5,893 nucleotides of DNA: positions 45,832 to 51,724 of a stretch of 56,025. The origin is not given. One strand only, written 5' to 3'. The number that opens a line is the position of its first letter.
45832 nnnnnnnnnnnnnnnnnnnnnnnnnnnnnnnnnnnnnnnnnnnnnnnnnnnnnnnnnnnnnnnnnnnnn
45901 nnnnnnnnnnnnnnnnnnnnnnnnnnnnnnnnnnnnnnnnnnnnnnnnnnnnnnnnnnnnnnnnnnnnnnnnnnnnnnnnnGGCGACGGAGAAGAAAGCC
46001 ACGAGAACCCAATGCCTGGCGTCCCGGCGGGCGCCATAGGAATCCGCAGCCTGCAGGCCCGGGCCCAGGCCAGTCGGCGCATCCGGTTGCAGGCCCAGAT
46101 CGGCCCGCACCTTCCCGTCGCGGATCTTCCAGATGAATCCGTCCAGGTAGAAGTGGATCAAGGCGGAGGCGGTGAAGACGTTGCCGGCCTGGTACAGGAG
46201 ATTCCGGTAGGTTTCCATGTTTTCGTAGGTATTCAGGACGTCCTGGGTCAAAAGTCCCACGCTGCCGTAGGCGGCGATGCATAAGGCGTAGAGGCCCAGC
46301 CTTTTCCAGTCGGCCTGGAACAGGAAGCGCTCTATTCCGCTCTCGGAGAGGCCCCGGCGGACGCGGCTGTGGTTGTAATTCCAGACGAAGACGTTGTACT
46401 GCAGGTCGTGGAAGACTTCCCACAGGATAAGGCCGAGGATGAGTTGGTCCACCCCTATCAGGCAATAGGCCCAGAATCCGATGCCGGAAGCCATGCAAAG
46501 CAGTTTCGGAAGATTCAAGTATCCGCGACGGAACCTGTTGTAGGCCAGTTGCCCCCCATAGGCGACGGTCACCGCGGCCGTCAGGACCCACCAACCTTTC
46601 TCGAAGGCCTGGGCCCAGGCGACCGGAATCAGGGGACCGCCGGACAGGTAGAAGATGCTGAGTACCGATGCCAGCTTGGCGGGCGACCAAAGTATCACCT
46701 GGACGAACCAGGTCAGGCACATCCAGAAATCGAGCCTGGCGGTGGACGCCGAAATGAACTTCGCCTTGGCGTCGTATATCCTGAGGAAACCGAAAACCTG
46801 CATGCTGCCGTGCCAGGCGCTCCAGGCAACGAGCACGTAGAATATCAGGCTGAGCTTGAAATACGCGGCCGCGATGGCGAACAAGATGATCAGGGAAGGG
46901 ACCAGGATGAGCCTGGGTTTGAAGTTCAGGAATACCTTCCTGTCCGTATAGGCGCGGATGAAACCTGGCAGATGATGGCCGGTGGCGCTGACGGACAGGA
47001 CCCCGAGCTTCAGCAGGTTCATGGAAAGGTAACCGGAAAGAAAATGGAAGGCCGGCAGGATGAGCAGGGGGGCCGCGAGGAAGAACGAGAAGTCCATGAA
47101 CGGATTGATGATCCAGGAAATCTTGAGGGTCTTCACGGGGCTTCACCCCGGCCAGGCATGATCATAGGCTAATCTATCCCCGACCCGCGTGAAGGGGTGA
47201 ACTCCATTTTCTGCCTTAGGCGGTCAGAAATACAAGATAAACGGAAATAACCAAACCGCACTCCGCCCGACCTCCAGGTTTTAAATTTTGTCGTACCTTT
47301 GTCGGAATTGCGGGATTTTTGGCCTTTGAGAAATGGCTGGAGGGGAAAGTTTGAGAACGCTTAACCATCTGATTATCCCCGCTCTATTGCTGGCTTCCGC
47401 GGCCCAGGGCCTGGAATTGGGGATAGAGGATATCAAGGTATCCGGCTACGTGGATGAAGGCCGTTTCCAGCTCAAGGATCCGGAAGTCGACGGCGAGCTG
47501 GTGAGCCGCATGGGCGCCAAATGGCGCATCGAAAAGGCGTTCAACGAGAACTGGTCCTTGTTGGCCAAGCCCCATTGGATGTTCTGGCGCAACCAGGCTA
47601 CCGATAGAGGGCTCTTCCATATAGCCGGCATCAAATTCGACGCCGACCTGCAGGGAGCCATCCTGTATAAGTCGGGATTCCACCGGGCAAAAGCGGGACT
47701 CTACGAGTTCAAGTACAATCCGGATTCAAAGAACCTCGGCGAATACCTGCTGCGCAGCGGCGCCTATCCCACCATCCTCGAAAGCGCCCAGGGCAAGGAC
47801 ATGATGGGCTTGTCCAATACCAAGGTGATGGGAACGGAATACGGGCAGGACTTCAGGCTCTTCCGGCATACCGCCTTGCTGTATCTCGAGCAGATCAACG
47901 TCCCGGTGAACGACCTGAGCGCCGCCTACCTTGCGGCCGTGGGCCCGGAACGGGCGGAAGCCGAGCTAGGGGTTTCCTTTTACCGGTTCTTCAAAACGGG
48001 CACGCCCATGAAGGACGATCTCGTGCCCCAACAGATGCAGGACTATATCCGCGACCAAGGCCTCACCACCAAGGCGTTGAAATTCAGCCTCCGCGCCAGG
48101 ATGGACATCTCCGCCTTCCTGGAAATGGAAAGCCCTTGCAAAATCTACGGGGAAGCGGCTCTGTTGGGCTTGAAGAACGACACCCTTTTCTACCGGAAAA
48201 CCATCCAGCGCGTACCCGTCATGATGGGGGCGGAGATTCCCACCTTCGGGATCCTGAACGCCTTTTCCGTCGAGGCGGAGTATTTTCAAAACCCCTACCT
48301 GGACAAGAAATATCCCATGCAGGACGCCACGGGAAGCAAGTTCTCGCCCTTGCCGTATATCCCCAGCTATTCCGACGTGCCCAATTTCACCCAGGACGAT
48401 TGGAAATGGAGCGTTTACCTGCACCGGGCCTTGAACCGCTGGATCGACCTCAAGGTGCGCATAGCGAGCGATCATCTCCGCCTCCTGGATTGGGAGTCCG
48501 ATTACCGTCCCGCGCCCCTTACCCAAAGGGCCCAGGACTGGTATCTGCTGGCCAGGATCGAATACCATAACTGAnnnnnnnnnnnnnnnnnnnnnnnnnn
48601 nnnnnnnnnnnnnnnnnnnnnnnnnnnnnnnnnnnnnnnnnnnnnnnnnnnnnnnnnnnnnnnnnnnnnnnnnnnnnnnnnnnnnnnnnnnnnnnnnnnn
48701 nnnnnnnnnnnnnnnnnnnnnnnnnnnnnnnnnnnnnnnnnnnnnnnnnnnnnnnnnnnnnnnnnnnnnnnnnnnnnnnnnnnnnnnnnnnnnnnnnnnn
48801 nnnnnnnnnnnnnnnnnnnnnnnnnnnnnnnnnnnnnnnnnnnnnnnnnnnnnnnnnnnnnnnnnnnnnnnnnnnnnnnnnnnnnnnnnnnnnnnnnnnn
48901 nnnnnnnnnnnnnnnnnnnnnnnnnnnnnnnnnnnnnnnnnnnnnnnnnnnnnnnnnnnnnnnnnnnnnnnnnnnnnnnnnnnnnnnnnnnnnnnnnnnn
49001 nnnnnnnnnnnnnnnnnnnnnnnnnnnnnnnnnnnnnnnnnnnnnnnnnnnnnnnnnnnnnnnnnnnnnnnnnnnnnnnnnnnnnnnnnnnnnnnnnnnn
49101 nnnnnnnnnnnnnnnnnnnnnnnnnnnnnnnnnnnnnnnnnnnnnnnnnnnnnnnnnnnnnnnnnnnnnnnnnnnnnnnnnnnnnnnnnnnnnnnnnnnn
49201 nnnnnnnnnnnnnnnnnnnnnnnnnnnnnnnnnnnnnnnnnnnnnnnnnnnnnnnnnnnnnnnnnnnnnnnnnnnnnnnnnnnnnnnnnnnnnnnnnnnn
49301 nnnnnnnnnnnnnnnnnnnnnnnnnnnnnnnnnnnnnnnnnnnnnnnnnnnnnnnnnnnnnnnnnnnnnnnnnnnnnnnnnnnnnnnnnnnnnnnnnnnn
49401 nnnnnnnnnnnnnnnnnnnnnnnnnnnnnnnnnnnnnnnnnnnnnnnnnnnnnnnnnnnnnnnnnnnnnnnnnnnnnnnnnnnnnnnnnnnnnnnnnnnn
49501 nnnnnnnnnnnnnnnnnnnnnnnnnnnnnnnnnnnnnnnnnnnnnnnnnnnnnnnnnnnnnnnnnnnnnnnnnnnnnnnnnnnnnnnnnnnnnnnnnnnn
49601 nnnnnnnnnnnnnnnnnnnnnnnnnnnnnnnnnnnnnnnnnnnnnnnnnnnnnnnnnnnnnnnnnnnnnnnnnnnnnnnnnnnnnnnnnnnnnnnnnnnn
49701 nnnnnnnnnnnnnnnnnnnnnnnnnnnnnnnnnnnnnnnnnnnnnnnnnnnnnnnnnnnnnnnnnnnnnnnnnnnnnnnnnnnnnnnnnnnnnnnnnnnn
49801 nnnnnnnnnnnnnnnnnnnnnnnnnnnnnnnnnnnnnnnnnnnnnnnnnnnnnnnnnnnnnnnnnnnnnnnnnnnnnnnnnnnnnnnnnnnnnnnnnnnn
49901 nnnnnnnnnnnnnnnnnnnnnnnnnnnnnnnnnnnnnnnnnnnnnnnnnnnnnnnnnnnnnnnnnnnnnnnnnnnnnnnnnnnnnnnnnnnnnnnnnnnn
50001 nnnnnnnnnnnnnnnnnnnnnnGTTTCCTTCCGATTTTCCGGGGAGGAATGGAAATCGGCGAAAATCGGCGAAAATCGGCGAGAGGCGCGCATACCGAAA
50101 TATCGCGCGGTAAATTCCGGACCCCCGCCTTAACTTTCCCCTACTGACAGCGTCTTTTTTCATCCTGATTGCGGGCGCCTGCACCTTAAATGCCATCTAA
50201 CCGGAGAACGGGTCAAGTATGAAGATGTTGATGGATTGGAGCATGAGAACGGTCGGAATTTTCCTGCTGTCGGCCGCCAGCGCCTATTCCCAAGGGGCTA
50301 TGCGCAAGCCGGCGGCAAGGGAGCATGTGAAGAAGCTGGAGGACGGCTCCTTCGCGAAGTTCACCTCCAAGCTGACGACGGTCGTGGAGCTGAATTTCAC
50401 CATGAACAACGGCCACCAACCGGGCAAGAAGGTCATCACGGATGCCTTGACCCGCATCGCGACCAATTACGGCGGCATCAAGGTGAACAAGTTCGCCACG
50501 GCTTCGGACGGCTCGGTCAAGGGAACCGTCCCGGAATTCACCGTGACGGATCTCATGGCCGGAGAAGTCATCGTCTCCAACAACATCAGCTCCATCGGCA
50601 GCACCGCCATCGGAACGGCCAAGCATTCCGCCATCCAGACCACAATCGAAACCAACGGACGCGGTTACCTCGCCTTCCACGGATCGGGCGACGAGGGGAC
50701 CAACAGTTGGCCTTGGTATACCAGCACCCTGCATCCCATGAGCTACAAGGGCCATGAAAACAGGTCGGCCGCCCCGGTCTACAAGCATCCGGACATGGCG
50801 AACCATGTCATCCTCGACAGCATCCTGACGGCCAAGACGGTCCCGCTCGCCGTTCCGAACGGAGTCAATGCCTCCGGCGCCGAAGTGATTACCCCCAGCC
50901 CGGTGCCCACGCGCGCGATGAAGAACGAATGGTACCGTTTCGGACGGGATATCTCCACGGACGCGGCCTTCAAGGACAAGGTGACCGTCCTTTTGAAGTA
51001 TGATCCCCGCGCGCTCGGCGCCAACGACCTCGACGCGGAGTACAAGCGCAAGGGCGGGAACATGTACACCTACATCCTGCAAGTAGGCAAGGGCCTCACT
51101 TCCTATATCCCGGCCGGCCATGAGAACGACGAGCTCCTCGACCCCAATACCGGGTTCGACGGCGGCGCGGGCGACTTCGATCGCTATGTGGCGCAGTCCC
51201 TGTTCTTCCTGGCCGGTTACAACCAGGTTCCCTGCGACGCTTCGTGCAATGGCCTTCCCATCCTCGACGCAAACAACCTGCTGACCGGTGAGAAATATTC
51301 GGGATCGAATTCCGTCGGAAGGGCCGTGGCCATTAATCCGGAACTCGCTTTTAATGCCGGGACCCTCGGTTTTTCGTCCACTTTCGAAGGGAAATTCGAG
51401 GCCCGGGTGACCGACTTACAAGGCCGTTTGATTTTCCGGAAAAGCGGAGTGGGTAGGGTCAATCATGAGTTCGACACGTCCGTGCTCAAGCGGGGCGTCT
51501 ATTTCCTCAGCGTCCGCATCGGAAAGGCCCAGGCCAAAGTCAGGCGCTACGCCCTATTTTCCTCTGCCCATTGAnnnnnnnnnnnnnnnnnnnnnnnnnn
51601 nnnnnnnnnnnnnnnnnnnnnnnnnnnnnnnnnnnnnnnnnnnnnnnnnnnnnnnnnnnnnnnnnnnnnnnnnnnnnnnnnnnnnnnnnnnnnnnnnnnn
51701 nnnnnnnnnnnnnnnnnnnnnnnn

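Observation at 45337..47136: Two paralogous polytopic membrane proteins with four shared histidine motifs fused to TPR domains: an unrecognised membrane (metallo)enzyme family?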

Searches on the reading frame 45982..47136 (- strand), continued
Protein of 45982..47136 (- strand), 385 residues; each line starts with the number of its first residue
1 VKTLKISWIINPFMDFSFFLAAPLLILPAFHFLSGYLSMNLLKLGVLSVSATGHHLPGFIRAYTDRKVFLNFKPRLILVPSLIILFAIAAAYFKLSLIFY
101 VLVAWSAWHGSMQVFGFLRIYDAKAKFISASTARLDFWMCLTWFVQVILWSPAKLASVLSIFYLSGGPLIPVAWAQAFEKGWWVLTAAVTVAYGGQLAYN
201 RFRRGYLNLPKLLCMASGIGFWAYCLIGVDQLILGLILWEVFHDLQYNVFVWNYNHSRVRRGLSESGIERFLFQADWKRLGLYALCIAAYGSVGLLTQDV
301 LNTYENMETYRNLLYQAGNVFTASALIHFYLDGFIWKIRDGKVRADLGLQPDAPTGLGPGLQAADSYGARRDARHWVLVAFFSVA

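Call 79: fold_search(model_id=the predicted structure, library=pdb)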
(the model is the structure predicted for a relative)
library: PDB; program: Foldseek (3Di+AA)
matches with E <= 10: 1486; with E <= 0.001: 300
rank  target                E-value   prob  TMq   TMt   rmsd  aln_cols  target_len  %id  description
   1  8chy                  1.5e-08  1.00  0.31  0.66   4.4       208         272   24  Crystal structure of an 8-repeat consensus TPR superhelix with Zinc. (released 2024-02-21)
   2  9qhc_B                2.0e-08  1.00  0.30  0.61   5.2       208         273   24  Crystal structure of 8-repeat CTPR protein with eliminated coordination sites (released 2025-10-22)
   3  9qhb                  2.7e-08  1.00  0.30  0.61   5.1       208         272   24  Crystal structure of 16-repeat CTPR protein with eliminated coordination sites (released 2025-10-22)
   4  1w3b_B                5.0e-08  1.00  0.30  0.48   7.3       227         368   22  The superhelical TPR domain of O-linked GlcNAc transferase reveals structural similarities to importin alpha. (released 2004-09-09)
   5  9qhc_A                9.4e-08  1.00  0.29  0.59   5.3       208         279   24  Crystal structure of 8-repeat CTPR protein with eliminated coordination sites (released 2025-10-22)
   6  5g04_K                2.0e-07  1.00  0.25  0.30  19.9       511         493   13  Structure of the human APC-Cdc20-Hsl1 complex (released 2016-05-25)
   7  6eou                  2.4e-07  1.00  0.27  0.44  12.0       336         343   16  O-GlcNAc transferase TPR domain with the intellectual disability associated mutation L254F (released 2018-05-09)
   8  8a3t_F                2.8e-07  1.00  0.32  0.37  19.9       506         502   15  S. cerevisiae APC/C-Cdh1 complex (released 2022-08-31)
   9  1w3b_A                3.9e-07  1.00  0.25  0.35  18.5       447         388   17  The superhelical TPR domain of O-linked GlcNAc transferase reveals structural similarities to importin alpha. (released 2004-09-09)
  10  7ntf_A                1.1e-06  1.00  0.26  0.19  15.4       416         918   15  Cryo-EM structure of unliganded O-GlcNAc transferase (released 2021-11-17)
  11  7ntf_B                1.3e-06  1.00  0.27  0.20   7.5       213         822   18  Cryo-EM structure of unliganded O-GlcNAc transferase (released 2021-11-17)
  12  8dth_B                1.3e-06  1.00  0.29  0.26  11.7       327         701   15  Cryo-EM structure of Arabidopsis SPY alternative conformation 2 (released 2023-03-08)
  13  8dtg_B                1.6e-06  1.00  0.29  0.25  13.0       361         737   16  Cryo-EM structure of Arabidopsis SPY alternative conformation 1 (released 2023-03-08)
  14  7y4i_A                1.7e-06  1.00  0.29  0.22  17.6       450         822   15  Crystal structure of SPINDLY in complex with GDP (released 2022-12-07)
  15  4ui9_K                1.8e-06  1.00  0.27  0.31  21.7       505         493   13  Atomic structure of the human Anaphase-Promoting Complex (released 2015-06-17)
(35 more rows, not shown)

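Call 84: search_solved_structures(query=A5, max_evalue=10, show_alignments=2)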
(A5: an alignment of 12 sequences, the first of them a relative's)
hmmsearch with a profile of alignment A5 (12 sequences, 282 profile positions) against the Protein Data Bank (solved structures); distinct sequences matched with E-value up to 10: 5.
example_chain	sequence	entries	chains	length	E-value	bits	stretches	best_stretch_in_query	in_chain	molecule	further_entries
3lhl_A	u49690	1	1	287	0.0021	20.4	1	172-232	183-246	Putative agmatinase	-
6vsu_A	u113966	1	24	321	1.3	11.3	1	184-232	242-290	Arginase 1, mitochondrial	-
3kp8_A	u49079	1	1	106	1.4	11.1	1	221-255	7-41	VKORC1/thioredoxin domain protein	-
7lol_A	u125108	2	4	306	1.6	11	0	178-200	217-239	Agmatinase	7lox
6vss_A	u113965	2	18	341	1.7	10.9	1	184-233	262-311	Arginase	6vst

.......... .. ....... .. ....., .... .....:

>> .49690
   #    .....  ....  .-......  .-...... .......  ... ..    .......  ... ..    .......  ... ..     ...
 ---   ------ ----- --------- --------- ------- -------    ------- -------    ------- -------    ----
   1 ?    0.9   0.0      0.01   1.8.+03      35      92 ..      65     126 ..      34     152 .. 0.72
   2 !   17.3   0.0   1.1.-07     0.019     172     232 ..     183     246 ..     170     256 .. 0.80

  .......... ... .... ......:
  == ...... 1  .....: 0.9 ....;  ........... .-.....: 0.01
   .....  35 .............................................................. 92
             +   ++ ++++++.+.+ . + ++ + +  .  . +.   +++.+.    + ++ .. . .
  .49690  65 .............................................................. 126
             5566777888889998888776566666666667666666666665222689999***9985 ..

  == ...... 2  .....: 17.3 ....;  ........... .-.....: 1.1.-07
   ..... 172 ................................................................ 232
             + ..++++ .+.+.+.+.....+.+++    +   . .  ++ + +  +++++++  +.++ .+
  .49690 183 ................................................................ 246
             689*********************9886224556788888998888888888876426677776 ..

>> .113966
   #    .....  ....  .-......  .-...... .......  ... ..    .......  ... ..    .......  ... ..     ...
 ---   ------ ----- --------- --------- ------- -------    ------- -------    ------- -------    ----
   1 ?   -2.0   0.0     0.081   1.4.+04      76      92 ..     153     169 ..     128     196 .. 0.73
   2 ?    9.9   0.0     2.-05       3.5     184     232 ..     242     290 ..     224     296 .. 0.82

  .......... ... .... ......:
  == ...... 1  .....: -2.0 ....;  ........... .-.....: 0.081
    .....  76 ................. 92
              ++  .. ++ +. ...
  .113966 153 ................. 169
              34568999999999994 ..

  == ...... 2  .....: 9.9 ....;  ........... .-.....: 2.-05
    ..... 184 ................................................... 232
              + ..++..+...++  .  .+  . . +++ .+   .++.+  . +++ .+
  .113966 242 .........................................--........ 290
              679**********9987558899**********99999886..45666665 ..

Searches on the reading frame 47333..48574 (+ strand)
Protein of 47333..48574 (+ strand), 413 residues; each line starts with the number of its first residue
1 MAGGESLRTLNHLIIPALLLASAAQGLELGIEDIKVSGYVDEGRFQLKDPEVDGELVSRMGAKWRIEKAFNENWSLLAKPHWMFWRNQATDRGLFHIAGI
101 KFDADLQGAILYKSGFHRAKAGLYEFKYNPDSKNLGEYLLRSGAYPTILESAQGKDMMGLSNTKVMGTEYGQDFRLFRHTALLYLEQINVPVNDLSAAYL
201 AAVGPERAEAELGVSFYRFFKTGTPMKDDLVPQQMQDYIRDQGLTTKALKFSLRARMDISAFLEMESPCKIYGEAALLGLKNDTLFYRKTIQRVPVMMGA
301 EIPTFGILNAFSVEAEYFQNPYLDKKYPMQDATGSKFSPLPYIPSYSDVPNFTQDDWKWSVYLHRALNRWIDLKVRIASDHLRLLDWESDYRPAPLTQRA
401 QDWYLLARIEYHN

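Call 16: search_protein_families(library=pfam, proteins=[window:47333-48574:+], max_evalue=0.01)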
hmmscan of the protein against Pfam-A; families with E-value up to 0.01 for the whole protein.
window:47333-48574:+ (413 aa): 0 families

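Call 34: search_protein_families(library=ncbifam, proteins=[window:47333-48574:+], max_evalue=0.1)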
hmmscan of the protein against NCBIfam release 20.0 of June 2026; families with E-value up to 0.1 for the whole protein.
window:47333-48574:+ (413 aa): 0 families

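Call 35: search_solved_structures(query=window:47333-48574:+, max_evalue=10)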
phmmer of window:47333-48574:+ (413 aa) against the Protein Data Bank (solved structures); distinct sequences matched with E-value up to 10: 1.
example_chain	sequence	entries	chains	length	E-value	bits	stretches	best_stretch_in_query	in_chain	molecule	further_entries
8rka_A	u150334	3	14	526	0.02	17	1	135-213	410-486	Portal protein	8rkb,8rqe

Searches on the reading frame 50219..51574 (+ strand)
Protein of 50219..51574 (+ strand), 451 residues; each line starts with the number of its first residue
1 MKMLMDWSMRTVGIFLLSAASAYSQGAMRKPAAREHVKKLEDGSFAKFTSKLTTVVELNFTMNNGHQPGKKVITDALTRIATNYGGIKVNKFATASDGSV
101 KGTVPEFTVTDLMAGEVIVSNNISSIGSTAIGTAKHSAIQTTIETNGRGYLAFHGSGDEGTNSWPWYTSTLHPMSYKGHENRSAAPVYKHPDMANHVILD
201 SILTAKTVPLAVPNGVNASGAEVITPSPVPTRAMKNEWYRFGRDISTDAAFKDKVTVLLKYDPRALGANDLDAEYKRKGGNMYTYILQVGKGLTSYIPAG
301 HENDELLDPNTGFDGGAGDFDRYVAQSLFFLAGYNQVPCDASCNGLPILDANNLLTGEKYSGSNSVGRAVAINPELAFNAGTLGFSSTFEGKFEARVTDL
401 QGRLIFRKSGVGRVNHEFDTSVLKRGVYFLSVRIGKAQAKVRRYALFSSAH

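Call 16: search_protein_families(library=pfam, proteins=[window:50219-51574:+], max_evalue=0.01)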
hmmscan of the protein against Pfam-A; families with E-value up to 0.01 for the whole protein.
window:50219-51574:+ (451 aa): 1 family
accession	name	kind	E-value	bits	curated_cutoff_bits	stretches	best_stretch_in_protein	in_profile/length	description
PF18962.6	Por_Secre_tail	-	7.1e-05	23.5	27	1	389-438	18-68/75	Secretion system C-terminal sorting domain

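Call 34: search_protein_families(library=ncbifam, proteins=[window:50219-51574:+], max_evalue=0.1)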
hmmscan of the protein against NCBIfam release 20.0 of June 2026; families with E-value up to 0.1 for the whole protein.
window:50219-51574:+ (451 aa): 2 families
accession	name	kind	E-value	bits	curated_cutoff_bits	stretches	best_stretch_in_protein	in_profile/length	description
TIGR04183.1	Por_Secre_tail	domain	8.2e-06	25.7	23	1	373-439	4-65/72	T9SS type A sorting domain-containing protein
NF038113.1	T9SSA_dep_M36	equivalog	0.019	13.1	885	1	371-438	794-861/869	T9SS-dependent M36 family metallopeptidase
